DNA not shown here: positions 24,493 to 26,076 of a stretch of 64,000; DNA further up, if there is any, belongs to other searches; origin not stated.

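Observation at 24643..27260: KAP P-loop NTPase next to a 1.3 kb RNA and small-peptide region: candidate uncharacterised defence or abortive-infection module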

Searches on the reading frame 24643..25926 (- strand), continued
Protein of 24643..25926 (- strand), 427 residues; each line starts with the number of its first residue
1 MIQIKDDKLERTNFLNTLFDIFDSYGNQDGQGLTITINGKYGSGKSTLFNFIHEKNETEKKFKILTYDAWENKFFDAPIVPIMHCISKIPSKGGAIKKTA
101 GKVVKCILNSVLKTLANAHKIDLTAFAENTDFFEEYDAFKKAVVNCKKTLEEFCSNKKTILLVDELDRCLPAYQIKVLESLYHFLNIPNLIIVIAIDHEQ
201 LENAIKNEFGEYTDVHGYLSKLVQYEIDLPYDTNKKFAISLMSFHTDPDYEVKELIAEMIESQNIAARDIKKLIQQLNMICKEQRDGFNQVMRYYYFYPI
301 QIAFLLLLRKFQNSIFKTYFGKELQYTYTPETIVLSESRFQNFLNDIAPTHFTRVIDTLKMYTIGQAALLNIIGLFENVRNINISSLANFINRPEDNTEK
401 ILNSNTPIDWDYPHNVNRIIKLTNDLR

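Call 21: find_encoding_contigs(protein=P0008, flank=6000, max_places=2)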
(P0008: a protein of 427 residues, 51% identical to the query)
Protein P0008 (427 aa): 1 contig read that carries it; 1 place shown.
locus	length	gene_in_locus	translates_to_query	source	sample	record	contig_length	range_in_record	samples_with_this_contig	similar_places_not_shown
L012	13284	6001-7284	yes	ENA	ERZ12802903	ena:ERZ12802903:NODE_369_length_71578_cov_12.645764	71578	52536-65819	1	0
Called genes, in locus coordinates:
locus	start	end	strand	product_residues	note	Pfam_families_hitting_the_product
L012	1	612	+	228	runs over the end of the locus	-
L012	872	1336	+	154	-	-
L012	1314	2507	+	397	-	PF18555:MobL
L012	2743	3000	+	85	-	-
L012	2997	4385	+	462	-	PF14659:Phage_int_SAM_3, PF22022:Phage_int_M, PF00589:Phage_integrase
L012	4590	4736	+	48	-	-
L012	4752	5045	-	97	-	-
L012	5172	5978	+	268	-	-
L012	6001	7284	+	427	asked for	PF01637:ATPase_2 (weak), PF07693:KAP_NTPase, PF13401:AAA_22 (weak)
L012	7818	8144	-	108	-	-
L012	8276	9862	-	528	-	-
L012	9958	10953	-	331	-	PF02540:NAD_synthase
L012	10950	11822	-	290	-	PF04055:Radical_SAM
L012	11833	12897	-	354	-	PF02784:Orn_Arg_deC_N (faint)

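Call 22: find_encoding_contigs(protein=P0010, flank=6000, max_places=2)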
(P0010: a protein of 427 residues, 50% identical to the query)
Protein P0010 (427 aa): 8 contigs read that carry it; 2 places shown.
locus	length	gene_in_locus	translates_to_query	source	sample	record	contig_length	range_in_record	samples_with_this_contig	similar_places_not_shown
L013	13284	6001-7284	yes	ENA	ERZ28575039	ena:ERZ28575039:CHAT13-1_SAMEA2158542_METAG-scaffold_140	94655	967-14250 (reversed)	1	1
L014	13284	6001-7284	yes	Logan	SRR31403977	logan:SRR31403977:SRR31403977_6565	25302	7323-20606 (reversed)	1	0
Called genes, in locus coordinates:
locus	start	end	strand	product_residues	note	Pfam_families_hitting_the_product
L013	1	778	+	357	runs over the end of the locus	PF13521:AAA_28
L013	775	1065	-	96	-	-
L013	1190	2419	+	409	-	-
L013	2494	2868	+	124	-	PF13811:DUF4186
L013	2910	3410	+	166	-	PF01554:MatE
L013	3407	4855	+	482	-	PF13242:Hydrolase_like (faint)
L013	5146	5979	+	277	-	-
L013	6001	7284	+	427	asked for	PF07693:KAP_NTPase, PF13401:AAA_22 (faint)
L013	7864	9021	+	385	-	-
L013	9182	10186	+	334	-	PF02661:Fic, PF21247:Fic-like_C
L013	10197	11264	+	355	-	PF04326:SLFN_AlbA_2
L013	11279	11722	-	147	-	PF06908:YpsA (weak)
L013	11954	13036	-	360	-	PF13020:NOV_C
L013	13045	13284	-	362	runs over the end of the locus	PF00145:DNA_methylase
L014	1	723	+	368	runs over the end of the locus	PF13521:AAA_28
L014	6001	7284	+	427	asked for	PF07693:KAP_NTPase, PF13401:AAA_22 (faint)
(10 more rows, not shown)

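Call 29: find_related_loci(query=A1, collection=genome_contigs, flank=5000)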
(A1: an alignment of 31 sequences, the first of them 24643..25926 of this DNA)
Query A1 (427 aa) in genome_contigs; peptide patterns used: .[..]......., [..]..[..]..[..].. (x = any residue, [..] = any of these).
81 stretches matched a pattern; 32 encode a relative of the query (tblastn E <= 1e-3); 32 distinct loci.
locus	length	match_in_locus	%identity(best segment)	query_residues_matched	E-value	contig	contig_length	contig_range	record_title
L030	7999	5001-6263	50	2-421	3e-142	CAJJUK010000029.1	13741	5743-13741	MAG TPA_asm: uncultured Catabacter sp. isolate ERR321597-bin.24 genome assembly, contig: NODE_3296_length_13741_cov_6.24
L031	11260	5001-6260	55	1-420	3e-150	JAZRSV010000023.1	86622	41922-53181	MAG: Clostridia bacterium isolate T1900045345_YK20190035.MAGScoT_cleanbin_000023 SGB_6703_k141_119554, whole genome shot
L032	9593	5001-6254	52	1-417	5e-134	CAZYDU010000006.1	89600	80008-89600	MAG TPA_asm: uncultured Lachnospiraceae bacterium isolate SRP313737_co1_387 genome assembly, contig: NODE_429_length_896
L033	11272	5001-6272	45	1-421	5e-118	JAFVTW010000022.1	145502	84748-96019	MAG: Clostridia bacterium isolate RGIG5390 Sheep_Colon-3__c1007108, whole genome shotgun sequence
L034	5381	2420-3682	49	1-420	5e-116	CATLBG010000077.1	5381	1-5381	MAG TPA_asm: uncultured Clostridia bacterium isolate MGG02817_1680015498 genome assembly, contig: ERR2136559_1303, whole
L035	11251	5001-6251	42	1-421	4e-113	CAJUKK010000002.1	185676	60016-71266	MAG TPA_asm: uncultured Christensenellaceae bacterium isolate MGBC157066 genome assembly, contig: MGBC157066.2, whole ge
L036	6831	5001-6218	43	1-413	7e-108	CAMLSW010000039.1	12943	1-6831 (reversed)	MAG: uncultured Clostridia bacterium isolate ERR4303218_bin.57_MetaWRAP_v1.1_MAG genome assembly, contig: NODE_4836_leng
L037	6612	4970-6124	41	1-376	2e-91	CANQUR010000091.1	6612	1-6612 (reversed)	MAG: uncultured Clostridia bacterium isolate Lapin-032__bin29 genome assembly, contig: Lapin-032__NODE_14943_length_6612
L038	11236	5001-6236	41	1-410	5e-102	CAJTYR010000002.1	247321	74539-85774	MAG TPA_asm: uncultured Christensenella sp. isolate MGBC114398 genome assembly, contig: MGBC114398.2, whole genome shotg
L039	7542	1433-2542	29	7-338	4e-31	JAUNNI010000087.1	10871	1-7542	MAG: Eubacteriales bacterium isolate S32M_St_metabat_46 NODE_3800_length_10871_cov_7.704604, whole genome shotgun sequen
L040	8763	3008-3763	32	5-230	2e-29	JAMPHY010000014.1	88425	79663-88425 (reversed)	MAG: Clostridiales bacterium isolate NALB_7961_5 Scaffold_#14__SCF_014___88425_bp, whole genome shotgun sequence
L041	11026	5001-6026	29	5-313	2e-28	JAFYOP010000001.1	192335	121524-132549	MAG: Clostridia bacterium isolate RGIG7280 Water_buffalos_Cecum-4__c24, whole genome shotgun sequence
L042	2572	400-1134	29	7-233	8e-28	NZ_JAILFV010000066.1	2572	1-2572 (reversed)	MAG: Anaerovibrio sp. isolate RUI081 k141_13973738_flag=1_multi=5.0000_len=2572, whole genome shotgun sequence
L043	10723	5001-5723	29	7-229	2e-27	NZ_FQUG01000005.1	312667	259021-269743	Schwartzia succinivorans DSM 10502, whole genome shotgun sequence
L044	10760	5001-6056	27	5-319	5e-26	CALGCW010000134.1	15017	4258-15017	MAG TPA_asm: uncultured Clostridia bacterium isolate SRR6425794_bin.80_CONCOCT_v1.1_MAG genome assembly, contig: ERZ1767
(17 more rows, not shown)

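Call 32: search_protein_families(library=pfam, proteins=[L032:4672-5004:+, L032:3727-4671:+, L034:1342-2091:+, L036:3877-4980:+, L037:3948-4949:+, L038:4086-4904:+, L035:3558-4664:+, L035:4716-4925:+, L012:5172-5978:+, L013:5146-5979:+], max_evalue=0.01)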
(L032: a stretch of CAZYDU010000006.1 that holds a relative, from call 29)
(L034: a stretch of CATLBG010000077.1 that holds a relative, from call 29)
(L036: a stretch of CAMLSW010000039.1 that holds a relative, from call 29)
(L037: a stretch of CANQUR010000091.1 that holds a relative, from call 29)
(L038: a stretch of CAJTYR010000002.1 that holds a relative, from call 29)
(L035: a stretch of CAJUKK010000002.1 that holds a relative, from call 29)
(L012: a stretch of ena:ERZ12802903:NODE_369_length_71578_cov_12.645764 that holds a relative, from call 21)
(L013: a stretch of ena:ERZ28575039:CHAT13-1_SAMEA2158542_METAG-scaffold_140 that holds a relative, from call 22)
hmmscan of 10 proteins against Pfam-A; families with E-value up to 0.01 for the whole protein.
L032:4672-5004:+ (110 aa): 1 family
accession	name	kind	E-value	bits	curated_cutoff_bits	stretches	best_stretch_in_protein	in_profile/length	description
PF04266.20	ASCH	-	7.8e-10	39.8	21.2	1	5-78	2-75/103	ASCH domain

L032:3727-4671:+ (314 aa): 1 family
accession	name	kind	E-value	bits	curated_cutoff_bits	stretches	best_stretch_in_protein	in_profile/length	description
PF00145.23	DNA_methylase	-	7.7e-97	325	22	1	1-308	1-323/324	C-5 cytosine-specific DNA methylase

L034:1342-2091:+ (249 aa): 1 family
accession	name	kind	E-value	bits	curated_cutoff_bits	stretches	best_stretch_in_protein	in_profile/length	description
PF09553.16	RE_Eco47II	-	1.1e-84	283.5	25.9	1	4-208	1-202/202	Eco47II restriction endonuclease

L036:3877-4980:+ (367 aa): 2 families
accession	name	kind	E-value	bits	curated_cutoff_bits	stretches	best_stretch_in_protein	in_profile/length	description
PF07804.18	HipA_C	-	9.7e-46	156.5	30.5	1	160-362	2-207/213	HipA-like C-terminal domain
PF13657.11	Couple_hipA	-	9.3e-17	61.8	22.5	1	10-116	2-98/99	HipA N-terminal domain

L037:3948-4949:+ (333 aa): 2 families
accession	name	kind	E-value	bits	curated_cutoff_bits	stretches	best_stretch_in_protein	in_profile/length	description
PF06250.17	YhcG_C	-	5.2e-63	212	32.5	1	171-321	2-155/157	YhcG PDDEXK nuclease domain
PF17761.7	DUF1016_N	-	3.6e-41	140.9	32.8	1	14-147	1-137/137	DUF1016 N-terminal domain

L038:4086-4904:+ (272 aa): 2 families
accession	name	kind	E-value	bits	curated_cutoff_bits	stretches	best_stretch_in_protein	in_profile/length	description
PF00246.29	Peptidase_M14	-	6.5e-26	92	21.6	1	11-243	12-265/286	Zinc carboxypeptidase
PF24827.1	AstE_AspA_cat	-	7.7e-05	22.8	25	1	39-88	2-51/192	Succinylglutamate desuccinylase/Aspartoacylase catalytic domain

L035:3558-4664:+ (368 aa): 1 family
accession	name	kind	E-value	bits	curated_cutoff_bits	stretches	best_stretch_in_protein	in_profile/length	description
PF23343.2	REP_ORF2-G2P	-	5.5e-12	46.3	27.8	1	184-304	1-98/99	Replication-associated protein ORF2/G2P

L035:4716-4925:+ (69 aa): 0 families

L012:5172-5978:+ (268 aa): 3 families
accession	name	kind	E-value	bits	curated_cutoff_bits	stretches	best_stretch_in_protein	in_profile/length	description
PF01733.24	Nucleoside_tran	-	0.0063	16.4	29.8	1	116-184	66-134/309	Nucleoside transporter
PF16118.10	DUF4834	-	0.0078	17.5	27.8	1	111-185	3-76/99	Domain of unknown function (DUF4834)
PF11658.13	CBP_BcsG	-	0.0087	15.1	24.8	0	9-194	5-181/516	Cellulose biosynthesis protein BcsG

L013:5146-5979:+ (277 aa): 1 family
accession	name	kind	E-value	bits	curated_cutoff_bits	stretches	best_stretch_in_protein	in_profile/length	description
PF01396.24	Zn_ribbon_Top1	-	0.00023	21.3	32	1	228-267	2-37/39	Topoisomerase DNA binding C4 zinc finger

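Call 33: search_protein_families(library=padloc, proteins=[L032:4672-5004:+, L032:3727-4671:+, L034:1342-2091:+, L036:3877-4980:+, L037:3948-4949:+, L038:4086-4904:+, L035:3558-4664:+, L035:4716-4925:+, L012:5172-5978:+, L013:5146-5979:+], max_evalue=0.01)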
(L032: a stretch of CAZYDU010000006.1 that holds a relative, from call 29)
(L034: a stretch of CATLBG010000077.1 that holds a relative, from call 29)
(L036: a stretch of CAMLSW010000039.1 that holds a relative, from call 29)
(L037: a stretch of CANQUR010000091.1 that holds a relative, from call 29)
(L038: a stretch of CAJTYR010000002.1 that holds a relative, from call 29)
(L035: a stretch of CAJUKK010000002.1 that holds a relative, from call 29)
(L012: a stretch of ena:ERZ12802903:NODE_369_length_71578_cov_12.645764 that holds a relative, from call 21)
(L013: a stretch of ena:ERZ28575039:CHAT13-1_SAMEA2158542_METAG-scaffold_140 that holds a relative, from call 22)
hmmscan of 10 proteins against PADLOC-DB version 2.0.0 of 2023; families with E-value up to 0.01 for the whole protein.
L032:4672-5004:+ (110 aa): 0 families

L032:3727-4671:+ (314 aa): 66 families (the best 25 are shown)
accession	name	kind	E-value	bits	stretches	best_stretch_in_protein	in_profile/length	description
PDLC03272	MTase_II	-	1.2e-114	381.7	1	2-311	76-390/407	Type II methyltransferase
PDLC03378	MTase_II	-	3.7e-79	264.5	1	1-312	3-331/344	Type II methyltransferase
PDLC03361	MTase_II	-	8.4e-66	220.6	1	4-311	90-437/455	Type II methyltransferase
PDLC03217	MTase_II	-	9.7e-63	210.7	2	2-173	23-194/703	Type II methyltransferase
PDLC03234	MTase_II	-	2.3e-62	209.5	2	2-182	6-191/375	Type II methyltransferase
PDLC00026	DruM2|DruM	-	7.4e-61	204.5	1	3-311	7-318/336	DNA cytosine methylase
PDLC02653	DrmMII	-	1.3e-60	203.1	1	4-311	8-313/333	DrmMII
PDLC00027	DruM2|DruM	-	2.5e-57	192.9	2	1-180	12-188/361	DNA cytosine methylase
PDLC03242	MTase_II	-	1.5e-53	180.2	1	5-308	105-396/409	Type II methyltransferase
PDLC03326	MTase_II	-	3e-53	179.5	2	5-180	9-193/412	Type II methyltransferase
PDLC03716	oMTase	-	3.6e-53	178.9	1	2-309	40-337/349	orphan methyltransferase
PDLC00031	DruM2|DruM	-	4.7e-52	175.3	2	2-178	13-186/361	DNA cytosine methylase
PDLC03307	MTase_II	-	7.5e-51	171.5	3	1-116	1-115/382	Type II methyltransferase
PDLC00033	DruM2|DruM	-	3.9e-49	165.9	2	2-167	23-195/368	DNA cytosine methylase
PDLC03734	oMTase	-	1.7e-46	157.1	2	2-167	5-173/444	orphan methyltransferase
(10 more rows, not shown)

L034:1342-2091:+ (249 aa): 1 family
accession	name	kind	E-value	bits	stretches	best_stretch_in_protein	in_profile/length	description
PDLC03470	REase_II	-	3.5e-34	116.6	1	1-210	3-224/266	Type II restriction enzyme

L036:3877-4980:+ (367 aa): 3 families
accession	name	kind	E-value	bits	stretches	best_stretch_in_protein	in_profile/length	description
PDLC04340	PDC-M03A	-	7.9e-06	23.6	1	194-314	50-166/280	-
PDLC04339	PDC-M03A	-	0.00073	17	1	260-314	121-173/293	-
PDLC04344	PDC-M03A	-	0.0071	13.8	0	281-314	155-187/305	-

L037:3948-4949:+ (333 aa): 29 families (the best 25 are shown)
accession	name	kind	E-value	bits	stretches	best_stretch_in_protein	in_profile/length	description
PDLC04795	PDC-S02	-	1.7e-139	463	1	4-332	20-350/357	-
PDLC04831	PDC-S02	-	1.6e-137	456.6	1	5-332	8-337/346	-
PDLC04810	PDC-S02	-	2.7e-133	442.6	1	4-332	7-350/355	-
PDLC04803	PDC-S02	-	2.2e-98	327.2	1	70-330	7-262/269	-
PDLC04807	PDC-S02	-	4.6e-92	306.9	1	6-317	11-328/351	-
PDLC04826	PDC-S02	-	1.3e-75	251.9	1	4-213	7-217/222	-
PDLC04822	PDC-S02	-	4.9e-75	250.9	1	9-288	11-287/294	-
PDLC04813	PDC-S02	-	3.9e-74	246.3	1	168-332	3-168/175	-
PDLC04811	PDC-S02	-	6.1e-51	170.7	1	6-164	10-169/172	-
PDLC04827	PDC-S02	-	1e-49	167.2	1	5-224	7-230/234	-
PDLC04798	PDC-S02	-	4.5e-49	165.5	1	172-330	50-211/222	-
PDLC04820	PDC-S02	-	2.5e-46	156.3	1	8-309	26-302/332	-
PDLC04804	PDC-S02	-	4.3e-46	155.1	1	5-189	8-194/203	-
PDLC01464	PD_DExK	-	6.4e-42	140.9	2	114-246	10-126/126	"CAS-I,CAS-II,CAS-III,CAS-IV,CAS-V,CAS-VI; associated"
PDLC04800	PDC-S02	-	4.6e-37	125.2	1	3-119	6-125/129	-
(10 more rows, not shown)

L038:4086-4904:+ (272 aa): 0 families

L035:3558-4664:+ (368 aa): 0 families

L035:4716-4925:+ (69 aa): 0 families

L012:5172-5978:+ (268 aa): 1 family
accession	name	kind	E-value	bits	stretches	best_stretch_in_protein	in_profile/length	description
PDLC03812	RTasRmuC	-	0.00076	16.2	1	111-221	4-117/439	DRT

L013:5146-5979:+ (277 aa): 0 families

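Call 41: list_cluster_members(proteins=[window:24643-25926:-, window:16154-17086:+, window:17649-19139:-, window:22961-24556:+, window:27300-27860:+, window:28860-29546:+, window:19311-20210:-])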
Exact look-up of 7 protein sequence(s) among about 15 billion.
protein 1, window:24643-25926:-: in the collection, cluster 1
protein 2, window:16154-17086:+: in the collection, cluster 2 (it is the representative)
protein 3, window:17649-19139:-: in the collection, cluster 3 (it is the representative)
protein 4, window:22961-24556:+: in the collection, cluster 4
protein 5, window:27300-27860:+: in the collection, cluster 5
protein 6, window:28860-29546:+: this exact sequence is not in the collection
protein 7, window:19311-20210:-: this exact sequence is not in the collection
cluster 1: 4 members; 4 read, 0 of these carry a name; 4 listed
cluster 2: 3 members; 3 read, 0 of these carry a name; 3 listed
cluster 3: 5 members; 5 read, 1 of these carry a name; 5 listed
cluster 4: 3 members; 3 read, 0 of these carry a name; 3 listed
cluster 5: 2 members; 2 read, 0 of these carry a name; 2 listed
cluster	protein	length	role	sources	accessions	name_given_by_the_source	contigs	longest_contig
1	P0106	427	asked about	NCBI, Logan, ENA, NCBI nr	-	-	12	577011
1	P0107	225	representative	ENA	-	-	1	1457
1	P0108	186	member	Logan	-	-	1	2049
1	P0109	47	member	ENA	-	-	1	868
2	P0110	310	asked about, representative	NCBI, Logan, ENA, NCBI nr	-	-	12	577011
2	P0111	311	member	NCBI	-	-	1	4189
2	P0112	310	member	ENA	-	-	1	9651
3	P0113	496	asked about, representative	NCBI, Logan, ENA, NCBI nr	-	-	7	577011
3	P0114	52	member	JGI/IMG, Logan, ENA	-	hypothetical protein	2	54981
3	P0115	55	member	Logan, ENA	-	-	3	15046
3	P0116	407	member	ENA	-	-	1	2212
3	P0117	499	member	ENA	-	-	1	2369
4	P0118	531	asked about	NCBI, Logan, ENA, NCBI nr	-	-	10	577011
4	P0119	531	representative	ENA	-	-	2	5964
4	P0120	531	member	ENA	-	-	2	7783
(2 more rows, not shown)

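Call 48: search_solved_structures(query=A1, max_evalue=0.01)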
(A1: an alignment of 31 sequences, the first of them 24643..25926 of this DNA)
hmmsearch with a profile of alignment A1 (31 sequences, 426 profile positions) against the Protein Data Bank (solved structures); distinct sequences matched with E-value up to 0.01: 1.
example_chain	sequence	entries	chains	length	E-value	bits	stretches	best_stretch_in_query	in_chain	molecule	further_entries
6ha8_V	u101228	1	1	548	0.0015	20.8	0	21-57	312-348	Nucleotide-binding protein ExpZ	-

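Call 51: search_protein_families(library=ncbifam, proteins=[window:24643-25926:-], max_evalue=1)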
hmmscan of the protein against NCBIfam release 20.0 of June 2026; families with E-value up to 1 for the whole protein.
window:24643-25926:- (427 aa): 11 families
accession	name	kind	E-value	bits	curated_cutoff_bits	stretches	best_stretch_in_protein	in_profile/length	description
NF041923.1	QatA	equivalog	1.3e-20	73.6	600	2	135-231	183-282/628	Qat anti-phage system ATPase QatA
TIGR03608.1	L_ocin_972_ABC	subfamily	0.00016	21.3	254.85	1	29-61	21-53/206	putative bacteriocin export ABC transporter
NF047389.1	ATPase_Sll1717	subfamily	0.001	18.3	75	2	13-71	11-67/454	P-loop ATPase, Sll1717 family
NF038007.1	ABC_ATP_DarD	equivalog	0.0021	17.6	375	0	31-53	30-52/218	darobactin export ABC transporter ATP-binding protein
NF000168.2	ABCF_Msr_all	exception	0.024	13.2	680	1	31-57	321-347/487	Msr family ABC-F type ribosomal protection protein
NF000355.4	ribo_prot_ABC_F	equivalog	0.027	13.3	380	1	32-59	339-366/499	ribosomal protection-like ABC-F family protein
TIGR02524.1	dot_icm_DotB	equivalog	0.028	13.6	463.3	1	25-90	130-195/358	Dot/Icm type IV secretion system ATPase DotB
TIGR02525.1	plasmid_TraJ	equivalog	0.031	13.2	368.3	1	19-68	139-186/372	plasmid transfer ATPase TraJ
NF003661.0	PRK05291.1-3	equivalog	0.069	12.5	380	1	31-55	215-239/448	tRNA uridine-5-carboxymethylaminomethyl(34) synthesis GTPase MnmE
NF049994.1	slr1306_fam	domain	0.082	11.5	490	0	29-63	105-139/470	slr1306 family protein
TIGR00988.1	hip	equivalog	0.18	12.1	119.95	0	88-127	9-49/94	integration host factor subunit beta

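Call 60: search_protein_families(library=phrogs, proteins=[window:24643-25926:-], max_evalue=0.001)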
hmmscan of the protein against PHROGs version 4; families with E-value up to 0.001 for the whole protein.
window:24643-25926:- (427 aa): 1 family
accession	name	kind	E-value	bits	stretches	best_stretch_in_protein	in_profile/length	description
phrog_8614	-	unknown function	1.6e-34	120.8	1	5-329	18-383/489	-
